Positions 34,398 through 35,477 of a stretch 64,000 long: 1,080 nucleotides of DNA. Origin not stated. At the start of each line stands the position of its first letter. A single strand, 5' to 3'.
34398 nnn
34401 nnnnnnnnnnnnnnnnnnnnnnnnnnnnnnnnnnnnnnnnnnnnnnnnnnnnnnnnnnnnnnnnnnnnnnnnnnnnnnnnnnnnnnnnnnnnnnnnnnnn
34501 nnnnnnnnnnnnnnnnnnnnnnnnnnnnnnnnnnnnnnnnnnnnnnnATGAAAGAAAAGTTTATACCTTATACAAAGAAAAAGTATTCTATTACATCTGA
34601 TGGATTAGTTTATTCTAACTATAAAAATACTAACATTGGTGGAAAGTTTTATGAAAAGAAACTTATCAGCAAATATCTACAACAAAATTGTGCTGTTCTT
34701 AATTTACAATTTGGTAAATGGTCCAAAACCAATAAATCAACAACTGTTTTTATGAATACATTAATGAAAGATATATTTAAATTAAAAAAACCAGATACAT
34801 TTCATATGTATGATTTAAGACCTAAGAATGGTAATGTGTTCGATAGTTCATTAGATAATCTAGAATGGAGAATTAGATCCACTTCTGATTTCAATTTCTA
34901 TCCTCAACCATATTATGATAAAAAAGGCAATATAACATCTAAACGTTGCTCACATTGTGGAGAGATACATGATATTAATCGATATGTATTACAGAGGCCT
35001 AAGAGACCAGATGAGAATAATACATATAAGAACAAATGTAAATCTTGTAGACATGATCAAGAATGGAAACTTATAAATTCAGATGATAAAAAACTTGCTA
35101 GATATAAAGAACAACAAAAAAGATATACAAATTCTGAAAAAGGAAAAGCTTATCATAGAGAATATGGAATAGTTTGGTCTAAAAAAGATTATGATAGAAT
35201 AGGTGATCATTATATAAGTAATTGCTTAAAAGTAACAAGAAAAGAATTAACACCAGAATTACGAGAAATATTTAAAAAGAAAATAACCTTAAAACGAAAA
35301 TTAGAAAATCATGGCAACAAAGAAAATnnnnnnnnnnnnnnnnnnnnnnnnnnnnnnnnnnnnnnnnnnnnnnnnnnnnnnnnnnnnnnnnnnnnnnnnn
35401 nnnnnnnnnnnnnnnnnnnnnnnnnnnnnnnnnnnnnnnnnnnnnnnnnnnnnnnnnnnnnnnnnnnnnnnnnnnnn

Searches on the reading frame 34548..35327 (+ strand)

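Call 12: search_protein_families(library=pfam, proteins=[window:34548-35327:+], max_evalue=0.001)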
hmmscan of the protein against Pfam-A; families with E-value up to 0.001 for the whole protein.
window:34548-35327:+ (260 aa): 0 families

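Call 14: search_protein_families(library=phrogs, proteins=[window:34548-35327:+], max_evalue=0.001)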
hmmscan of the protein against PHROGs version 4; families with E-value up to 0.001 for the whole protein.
window:34548-35327:+ (260 aa): 1 family
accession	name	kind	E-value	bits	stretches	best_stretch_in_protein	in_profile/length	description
phrog_959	-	DNA, RNA and nucleotide metabolism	8.2e-07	29.9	1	6-116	11-105/138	HNH endonuclease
